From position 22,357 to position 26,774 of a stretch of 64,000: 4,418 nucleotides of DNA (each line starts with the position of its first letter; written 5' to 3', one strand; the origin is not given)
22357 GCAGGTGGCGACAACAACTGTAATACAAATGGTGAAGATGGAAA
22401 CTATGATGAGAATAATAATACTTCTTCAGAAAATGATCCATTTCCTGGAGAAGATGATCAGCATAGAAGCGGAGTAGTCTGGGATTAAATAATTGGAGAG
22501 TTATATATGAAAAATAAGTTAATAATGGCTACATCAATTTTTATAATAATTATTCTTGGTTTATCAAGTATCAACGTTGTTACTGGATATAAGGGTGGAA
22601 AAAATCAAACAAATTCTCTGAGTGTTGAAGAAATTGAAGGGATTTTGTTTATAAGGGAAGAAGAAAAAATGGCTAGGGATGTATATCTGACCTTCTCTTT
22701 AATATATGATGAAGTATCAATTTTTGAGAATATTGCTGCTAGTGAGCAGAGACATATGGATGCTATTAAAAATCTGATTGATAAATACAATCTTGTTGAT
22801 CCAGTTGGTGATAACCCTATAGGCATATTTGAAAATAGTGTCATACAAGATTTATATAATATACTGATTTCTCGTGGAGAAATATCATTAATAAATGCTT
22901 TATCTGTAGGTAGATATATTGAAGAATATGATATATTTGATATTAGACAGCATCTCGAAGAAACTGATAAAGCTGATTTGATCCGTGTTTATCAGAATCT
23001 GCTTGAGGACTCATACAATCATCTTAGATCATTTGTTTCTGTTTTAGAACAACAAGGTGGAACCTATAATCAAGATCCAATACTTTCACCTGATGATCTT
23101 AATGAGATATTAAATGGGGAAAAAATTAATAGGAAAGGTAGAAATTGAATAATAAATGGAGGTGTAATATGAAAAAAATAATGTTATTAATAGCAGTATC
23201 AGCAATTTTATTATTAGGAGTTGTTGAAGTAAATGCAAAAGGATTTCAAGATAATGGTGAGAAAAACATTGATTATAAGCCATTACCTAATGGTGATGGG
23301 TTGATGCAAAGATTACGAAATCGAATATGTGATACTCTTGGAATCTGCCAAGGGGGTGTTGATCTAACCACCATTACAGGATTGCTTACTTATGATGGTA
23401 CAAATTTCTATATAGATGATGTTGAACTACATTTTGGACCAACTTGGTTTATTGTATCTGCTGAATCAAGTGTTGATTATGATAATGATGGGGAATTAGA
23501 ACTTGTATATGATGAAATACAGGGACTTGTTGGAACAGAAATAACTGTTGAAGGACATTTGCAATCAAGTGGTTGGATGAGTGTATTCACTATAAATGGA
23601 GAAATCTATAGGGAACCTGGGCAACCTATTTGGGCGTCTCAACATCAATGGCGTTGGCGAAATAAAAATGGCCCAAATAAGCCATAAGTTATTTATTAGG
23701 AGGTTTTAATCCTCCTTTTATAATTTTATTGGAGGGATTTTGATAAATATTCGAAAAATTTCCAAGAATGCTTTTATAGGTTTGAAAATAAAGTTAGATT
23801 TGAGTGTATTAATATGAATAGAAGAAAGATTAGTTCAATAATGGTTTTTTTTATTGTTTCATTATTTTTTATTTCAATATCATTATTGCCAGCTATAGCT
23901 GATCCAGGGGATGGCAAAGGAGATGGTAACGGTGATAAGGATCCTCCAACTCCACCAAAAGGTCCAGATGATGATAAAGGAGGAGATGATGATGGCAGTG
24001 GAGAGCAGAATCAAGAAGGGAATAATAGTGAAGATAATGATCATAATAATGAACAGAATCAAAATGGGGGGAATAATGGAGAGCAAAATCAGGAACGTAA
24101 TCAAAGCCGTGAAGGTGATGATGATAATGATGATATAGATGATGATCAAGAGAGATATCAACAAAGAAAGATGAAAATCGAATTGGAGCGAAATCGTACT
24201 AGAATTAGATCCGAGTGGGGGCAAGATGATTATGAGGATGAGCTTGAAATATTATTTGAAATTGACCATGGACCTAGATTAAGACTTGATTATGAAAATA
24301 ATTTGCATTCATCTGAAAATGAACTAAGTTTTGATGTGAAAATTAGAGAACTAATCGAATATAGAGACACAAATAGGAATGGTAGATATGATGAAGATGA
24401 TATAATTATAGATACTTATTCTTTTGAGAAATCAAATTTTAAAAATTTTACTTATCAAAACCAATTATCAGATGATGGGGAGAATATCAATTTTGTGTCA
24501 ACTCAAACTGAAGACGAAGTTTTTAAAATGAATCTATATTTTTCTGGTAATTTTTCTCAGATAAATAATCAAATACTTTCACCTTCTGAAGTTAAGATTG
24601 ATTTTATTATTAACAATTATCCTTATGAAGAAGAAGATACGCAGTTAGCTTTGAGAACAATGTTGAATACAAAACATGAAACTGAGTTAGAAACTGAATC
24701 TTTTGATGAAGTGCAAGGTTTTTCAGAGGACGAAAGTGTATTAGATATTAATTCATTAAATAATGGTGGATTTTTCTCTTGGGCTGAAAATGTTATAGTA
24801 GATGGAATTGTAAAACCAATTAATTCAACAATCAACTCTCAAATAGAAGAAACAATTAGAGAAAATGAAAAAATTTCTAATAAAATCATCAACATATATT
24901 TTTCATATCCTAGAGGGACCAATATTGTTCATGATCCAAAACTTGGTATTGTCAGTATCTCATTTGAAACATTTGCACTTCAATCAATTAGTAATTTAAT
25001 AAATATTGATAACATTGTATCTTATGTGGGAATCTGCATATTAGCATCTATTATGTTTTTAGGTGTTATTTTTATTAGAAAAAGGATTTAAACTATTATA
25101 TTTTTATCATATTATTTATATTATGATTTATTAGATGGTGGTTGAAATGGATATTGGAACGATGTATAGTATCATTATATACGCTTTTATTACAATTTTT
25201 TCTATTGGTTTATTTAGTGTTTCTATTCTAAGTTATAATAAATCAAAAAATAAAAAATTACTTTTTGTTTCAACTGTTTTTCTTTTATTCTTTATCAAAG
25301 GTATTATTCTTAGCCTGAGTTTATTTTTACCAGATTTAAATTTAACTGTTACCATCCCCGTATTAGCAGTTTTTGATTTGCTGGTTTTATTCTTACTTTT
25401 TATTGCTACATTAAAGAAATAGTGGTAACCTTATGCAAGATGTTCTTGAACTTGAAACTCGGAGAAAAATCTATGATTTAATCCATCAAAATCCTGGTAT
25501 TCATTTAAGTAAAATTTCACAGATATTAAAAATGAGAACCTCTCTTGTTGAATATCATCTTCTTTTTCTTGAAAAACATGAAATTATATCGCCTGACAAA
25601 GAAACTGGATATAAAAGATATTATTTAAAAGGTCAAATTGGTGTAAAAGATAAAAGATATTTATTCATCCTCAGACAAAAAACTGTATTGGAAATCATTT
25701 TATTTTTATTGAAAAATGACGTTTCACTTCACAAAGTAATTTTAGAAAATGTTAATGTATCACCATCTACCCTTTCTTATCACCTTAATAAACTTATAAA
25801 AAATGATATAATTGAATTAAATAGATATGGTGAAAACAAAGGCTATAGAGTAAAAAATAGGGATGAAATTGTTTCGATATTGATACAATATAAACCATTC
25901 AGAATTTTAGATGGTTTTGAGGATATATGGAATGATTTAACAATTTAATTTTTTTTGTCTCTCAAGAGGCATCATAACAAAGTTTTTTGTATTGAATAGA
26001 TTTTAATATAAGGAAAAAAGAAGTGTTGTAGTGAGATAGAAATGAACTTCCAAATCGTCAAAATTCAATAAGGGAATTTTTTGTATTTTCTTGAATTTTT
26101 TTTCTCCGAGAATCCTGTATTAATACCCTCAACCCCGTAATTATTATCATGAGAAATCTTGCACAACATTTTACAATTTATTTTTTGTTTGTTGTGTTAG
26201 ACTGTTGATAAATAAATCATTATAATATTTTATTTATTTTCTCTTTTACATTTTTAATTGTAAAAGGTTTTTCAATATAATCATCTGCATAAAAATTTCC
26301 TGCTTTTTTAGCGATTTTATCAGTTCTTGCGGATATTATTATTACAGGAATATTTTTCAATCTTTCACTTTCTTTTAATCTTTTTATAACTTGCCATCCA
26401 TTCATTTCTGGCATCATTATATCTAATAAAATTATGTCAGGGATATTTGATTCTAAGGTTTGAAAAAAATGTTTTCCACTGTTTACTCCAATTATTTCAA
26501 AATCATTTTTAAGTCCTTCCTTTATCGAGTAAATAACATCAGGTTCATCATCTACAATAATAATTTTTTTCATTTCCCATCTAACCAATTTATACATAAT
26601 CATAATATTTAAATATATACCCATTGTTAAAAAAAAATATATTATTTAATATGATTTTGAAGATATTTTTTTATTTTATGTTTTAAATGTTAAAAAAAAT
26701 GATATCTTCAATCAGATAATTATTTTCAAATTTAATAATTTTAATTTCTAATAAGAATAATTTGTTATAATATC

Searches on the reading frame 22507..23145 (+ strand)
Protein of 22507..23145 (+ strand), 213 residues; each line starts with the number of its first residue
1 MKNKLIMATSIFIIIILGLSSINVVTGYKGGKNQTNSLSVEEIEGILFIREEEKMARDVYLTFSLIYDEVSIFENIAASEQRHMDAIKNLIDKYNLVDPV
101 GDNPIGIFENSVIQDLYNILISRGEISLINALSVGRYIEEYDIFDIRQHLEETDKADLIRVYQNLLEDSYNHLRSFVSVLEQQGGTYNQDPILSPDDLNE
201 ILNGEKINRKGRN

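Call 99: search_protein_families(library=pfam, proteins=[window:22507-23145:+], max_evalue=0.001)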
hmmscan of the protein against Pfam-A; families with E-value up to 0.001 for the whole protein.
window:22507-23145:+ (213 aa): 1 family
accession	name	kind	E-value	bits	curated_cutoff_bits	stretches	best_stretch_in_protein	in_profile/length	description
PF09968.15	DUF2202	-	2.5e-51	174.1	22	1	42-203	1-160/162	Uncharacterized protein domain (DUF2202)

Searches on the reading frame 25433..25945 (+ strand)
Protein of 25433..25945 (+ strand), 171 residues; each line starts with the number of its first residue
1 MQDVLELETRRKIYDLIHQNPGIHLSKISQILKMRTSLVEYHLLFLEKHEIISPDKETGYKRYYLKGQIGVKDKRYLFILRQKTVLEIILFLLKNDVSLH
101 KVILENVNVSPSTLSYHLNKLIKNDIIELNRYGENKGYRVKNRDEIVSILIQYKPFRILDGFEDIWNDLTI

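Call 99: search_protein_families(library=pfam, proteins=[window:25433-25945:+], max_evalue=0.001)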
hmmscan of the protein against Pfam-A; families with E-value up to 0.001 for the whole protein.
window:25433-25945:+ (171 aa): 8 families
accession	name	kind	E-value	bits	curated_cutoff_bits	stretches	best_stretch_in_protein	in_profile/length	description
PF13412.12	HTH_24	-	3.2e-13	49.5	21.9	2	83-128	3-48/48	Winged helix-turn-helix DNA-binding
PF24266.1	HTH_HVO_0163_N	-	3.4e-13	49.9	31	1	8-66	2-60/70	HVO_0163, N-terminal HTH domain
PF01022.26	HTH_5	-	2.2e-09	37.5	22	1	83-128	2-46/47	Bacterial regulatory protein, arsR family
PF12840.13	HTH_20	-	1.2e-07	32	27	1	103-129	24-50/51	Helix-turn-helix domain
PF01047.28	MarR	-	7.3e-06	26.2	24.6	0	103-128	23-48/59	MarR family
PF13601.12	HTH_34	-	2.4e-05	24.8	27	0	86-131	3-48/80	Winged helix DNA-binding domain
PF01325.25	Fe_dep_repress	-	0.00026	21.6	26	0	85-132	9-57/60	Iron dependent repressor, N-terminal DNA binding domain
PF14493.12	HTH_40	-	0.00098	19.8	27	0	92-134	8-50/89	Helix-turn-helix domain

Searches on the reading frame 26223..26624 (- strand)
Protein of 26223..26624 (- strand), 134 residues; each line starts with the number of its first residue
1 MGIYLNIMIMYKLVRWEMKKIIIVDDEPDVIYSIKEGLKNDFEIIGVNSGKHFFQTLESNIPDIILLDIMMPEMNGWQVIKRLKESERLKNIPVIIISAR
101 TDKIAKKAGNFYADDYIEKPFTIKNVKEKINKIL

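Call 99: search_protein_families(library=pfam, proteins=[window:26223-26624:-], max_evalue=0.001)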
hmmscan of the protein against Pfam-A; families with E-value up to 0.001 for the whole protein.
window:26223-26624:- (134 aa): 1 family
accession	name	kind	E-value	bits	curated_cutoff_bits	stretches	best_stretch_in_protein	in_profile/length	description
PF00072.30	Response_reg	-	2.5e-23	82.8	30.2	1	21-130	1-110/111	Response regulator receiver domain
